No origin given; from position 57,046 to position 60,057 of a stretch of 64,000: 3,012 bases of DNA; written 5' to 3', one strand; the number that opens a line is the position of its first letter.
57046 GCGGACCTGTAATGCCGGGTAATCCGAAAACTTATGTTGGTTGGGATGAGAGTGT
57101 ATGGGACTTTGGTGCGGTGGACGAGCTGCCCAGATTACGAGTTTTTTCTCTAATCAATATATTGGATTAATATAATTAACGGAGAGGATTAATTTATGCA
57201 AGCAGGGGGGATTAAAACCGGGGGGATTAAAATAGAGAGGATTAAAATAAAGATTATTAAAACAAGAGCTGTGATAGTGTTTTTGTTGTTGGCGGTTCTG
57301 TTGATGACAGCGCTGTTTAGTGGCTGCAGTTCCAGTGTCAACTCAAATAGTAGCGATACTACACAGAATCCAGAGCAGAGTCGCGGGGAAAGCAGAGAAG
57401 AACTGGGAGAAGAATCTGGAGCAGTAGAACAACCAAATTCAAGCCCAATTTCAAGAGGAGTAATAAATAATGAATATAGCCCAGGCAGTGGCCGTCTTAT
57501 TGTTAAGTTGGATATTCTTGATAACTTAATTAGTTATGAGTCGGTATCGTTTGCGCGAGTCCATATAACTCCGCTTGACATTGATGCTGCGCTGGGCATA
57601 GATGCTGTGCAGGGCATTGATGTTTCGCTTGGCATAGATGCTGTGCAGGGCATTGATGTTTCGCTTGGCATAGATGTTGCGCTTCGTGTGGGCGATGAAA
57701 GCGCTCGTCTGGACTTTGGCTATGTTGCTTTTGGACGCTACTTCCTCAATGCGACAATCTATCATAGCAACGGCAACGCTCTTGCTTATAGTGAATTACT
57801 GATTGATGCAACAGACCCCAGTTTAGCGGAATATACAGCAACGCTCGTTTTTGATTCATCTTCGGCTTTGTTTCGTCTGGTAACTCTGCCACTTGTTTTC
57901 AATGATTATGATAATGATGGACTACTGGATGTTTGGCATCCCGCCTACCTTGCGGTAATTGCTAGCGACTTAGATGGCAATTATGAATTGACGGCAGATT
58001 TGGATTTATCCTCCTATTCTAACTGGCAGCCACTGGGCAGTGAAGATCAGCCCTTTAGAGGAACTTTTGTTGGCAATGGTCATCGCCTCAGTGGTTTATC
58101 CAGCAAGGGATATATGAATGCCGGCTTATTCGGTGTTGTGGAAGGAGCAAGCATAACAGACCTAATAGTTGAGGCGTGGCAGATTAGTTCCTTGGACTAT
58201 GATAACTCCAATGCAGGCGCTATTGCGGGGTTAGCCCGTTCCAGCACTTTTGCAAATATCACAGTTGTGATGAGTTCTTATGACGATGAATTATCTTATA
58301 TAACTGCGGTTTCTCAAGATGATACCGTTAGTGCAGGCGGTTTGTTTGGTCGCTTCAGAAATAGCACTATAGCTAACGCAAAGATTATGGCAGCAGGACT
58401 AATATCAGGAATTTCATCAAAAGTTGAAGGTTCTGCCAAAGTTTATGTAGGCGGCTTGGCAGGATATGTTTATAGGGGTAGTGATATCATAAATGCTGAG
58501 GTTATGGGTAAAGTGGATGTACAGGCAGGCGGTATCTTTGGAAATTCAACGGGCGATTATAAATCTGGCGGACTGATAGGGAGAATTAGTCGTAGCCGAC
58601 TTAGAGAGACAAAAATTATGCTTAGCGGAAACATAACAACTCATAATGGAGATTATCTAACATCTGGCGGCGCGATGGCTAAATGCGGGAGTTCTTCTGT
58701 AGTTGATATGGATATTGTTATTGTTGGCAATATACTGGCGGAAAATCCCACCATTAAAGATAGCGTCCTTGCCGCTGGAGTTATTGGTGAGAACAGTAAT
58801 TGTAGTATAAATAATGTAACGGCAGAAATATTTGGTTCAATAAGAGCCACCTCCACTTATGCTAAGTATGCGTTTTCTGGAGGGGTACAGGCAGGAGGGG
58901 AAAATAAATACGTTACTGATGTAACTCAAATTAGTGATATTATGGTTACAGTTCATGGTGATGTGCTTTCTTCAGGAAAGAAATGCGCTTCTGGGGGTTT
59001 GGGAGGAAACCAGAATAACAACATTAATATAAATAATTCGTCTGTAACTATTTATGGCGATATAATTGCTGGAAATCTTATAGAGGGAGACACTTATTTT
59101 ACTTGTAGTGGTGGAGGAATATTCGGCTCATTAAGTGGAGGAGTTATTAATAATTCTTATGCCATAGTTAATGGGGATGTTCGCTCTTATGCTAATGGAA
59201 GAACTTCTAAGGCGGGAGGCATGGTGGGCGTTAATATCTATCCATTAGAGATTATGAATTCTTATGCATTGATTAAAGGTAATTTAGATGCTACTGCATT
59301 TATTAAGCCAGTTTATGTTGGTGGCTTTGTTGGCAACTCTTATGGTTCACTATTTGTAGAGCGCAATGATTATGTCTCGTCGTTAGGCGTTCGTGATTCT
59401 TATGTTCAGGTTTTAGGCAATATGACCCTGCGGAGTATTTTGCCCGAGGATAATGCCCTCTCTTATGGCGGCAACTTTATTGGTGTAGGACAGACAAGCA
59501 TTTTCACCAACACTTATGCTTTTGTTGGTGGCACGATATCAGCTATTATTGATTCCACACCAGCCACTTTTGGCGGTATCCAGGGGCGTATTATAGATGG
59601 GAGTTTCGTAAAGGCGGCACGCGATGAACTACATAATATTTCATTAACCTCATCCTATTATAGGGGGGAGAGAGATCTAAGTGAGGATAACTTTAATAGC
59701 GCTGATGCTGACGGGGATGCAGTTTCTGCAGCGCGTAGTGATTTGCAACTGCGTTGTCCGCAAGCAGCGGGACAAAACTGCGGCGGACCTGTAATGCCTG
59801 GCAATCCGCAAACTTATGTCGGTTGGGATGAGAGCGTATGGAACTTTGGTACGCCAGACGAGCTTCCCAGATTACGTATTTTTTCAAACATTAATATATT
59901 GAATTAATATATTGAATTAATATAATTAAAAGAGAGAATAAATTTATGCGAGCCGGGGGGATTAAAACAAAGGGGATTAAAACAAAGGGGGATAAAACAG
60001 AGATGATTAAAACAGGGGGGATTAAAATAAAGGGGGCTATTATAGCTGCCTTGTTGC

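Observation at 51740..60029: Copy-number-variable 15-bp (pentapeptide GIKT-x) repeat in the signal-peptide n-region of P4-P8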

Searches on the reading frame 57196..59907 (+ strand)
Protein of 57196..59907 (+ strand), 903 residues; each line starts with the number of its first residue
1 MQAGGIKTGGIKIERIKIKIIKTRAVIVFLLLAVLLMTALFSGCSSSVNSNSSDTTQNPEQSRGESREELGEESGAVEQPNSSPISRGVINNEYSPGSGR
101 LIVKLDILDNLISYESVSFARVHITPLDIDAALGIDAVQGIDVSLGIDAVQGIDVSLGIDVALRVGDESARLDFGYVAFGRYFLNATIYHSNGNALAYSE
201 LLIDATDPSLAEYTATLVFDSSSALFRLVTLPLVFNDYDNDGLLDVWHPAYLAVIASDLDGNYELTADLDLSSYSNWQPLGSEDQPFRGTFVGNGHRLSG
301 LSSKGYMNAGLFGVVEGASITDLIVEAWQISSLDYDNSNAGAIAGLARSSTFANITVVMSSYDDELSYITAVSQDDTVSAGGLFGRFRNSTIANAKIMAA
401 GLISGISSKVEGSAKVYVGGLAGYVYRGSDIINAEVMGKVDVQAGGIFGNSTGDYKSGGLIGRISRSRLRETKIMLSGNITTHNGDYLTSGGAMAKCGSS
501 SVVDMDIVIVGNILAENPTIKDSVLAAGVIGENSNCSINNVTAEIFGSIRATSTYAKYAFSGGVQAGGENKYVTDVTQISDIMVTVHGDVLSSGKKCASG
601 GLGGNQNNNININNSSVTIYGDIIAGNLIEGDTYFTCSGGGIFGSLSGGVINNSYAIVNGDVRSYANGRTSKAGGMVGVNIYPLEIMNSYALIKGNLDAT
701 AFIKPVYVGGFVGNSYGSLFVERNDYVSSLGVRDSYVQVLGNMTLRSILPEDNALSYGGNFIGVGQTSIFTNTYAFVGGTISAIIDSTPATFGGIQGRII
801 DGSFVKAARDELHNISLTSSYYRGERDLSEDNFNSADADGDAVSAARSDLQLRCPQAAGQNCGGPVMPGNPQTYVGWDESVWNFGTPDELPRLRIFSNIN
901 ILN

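Call 17: find_related_loci(query=window:57196-59907:+, collection=genome_contigs, flank=10000)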
Query window:57196-59907:+ (903 aa) in genome_contigs; peptide patterns used: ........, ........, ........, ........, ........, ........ (x = any residue, [..] = any of these).
114 stretches matched a pattern; 2 encode a relative of the query (tblastn E <= 1e-3); 2 distinct loci.
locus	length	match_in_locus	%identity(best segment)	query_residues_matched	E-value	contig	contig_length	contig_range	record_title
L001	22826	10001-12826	84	1-903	0e+0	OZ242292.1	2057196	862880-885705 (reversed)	MAG: Gammaproteobacteria bacterium isolate 13319ae3-e76e-4669-b7a5-ae4f3a40b50a genome assembly, chromosome: 1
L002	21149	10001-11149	29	260-775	1e-16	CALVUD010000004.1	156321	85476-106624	MAG: uncultured Clostridia bacterium isolate BRZ_BR__bin51 genome assembly, contig: BRZ_BR__NODE_184_length_156321_cov_1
